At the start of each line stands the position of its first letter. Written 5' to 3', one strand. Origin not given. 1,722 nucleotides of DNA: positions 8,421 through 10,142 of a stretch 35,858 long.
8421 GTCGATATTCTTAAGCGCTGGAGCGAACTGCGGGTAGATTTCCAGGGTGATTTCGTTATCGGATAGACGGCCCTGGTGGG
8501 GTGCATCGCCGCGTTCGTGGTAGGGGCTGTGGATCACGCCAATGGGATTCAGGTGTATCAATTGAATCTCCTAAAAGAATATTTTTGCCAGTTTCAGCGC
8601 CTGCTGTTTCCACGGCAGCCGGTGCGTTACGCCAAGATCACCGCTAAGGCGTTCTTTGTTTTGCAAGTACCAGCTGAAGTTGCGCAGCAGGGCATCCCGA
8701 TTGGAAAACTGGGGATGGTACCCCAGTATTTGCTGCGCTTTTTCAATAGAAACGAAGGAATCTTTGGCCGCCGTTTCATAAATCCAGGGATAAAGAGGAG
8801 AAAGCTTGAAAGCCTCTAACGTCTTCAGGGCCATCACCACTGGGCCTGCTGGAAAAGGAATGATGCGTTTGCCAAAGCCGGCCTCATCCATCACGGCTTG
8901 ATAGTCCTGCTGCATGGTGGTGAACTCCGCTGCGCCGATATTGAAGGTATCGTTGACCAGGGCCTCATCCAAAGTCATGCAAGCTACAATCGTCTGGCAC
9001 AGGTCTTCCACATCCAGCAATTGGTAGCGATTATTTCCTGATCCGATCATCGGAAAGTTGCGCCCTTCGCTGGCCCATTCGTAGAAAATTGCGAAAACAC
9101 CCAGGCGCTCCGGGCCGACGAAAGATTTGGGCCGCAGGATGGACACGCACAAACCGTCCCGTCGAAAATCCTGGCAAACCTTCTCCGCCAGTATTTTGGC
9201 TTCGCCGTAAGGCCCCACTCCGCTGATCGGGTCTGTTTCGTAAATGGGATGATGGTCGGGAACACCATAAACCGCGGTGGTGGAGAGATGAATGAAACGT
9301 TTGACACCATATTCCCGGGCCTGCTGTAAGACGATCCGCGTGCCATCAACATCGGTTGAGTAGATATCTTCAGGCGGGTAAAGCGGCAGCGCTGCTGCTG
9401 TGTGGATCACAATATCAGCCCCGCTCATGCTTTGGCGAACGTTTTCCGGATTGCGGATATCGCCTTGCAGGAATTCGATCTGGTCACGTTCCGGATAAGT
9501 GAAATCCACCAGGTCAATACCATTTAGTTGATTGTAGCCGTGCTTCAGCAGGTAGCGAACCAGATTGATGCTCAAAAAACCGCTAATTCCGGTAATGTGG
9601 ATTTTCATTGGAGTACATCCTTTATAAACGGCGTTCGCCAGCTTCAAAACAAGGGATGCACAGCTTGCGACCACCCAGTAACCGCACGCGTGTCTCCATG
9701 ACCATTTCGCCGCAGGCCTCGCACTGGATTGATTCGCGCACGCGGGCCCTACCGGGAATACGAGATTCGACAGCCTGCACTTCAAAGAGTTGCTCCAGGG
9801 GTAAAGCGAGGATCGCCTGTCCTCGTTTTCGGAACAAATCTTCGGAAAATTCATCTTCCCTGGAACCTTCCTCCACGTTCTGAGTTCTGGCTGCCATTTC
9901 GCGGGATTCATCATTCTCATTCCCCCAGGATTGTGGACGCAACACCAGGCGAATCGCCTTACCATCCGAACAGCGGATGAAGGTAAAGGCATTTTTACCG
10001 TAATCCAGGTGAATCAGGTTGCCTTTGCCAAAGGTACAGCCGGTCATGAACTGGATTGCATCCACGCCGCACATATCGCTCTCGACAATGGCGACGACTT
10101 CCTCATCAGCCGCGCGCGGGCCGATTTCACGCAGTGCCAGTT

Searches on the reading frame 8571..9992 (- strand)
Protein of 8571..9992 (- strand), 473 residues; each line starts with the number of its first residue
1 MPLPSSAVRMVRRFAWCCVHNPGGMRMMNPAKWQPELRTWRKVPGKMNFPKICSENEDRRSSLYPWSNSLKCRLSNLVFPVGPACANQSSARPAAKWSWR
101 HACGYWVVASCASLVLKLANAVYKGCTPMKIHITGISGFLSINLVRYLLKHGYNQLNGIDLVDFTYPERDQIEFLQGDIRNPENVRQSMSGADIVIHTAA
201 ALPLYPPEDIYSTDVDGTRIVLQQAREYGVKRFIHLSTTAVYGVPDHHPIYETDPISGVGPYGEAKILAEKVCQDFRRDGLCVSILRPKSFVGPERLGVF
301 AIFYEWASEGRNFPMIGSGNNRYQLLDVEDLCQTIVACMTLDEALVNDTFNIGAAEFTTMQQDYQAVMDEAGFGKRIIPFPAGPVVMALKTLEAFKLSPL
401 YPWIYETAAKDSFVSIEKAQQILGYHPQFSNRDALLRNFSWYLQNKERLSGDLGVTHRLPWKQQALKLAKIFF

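Call 43: search_protein_families(library=pfam, proteins=[window:8571-9992:-], max_evalue=0.001)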
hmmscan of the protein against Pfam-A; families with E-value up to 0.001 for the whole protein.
window:8571-9992:- (473 aa): 7 families
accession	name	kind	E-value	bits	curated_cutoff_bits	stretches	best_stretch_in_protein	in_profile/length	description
PF01370.27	Epimerase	-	5.4e-39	134.5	20.9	1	131-353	1-240/240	NAD dependent epimerase/dehydratase family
PF16363.11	GDP_Man_Dehyd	-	7.4e-23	82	27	1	133-429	2-323/332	GDP-mannose 4,6 dehydratase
PF01073.25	3Beta_HSD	-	7.5e-18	65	22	1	133-344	2-235/280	3-beta hydroxysteroid dehydrogenase/isomerase family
PF07993.18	NAD_binding_4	-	6.7e-12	45.5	20.1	1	169-298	60-214/258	Male sterility protein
PF13460.12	NAD_binding_10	-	7.7e-12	45.9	27.2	1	167-292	36-147/184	NAD(P)H-binding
PF04321.23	RmlD_sub_bind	-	7.7e-09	35.5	27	1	129-275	1-138/287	RmlD substrate binding domain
PF02719.21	Polysacc_synt_2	-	1.3e-06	28.2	20.2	1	172-239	56-129/293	Polysaccharide biosynthesis protein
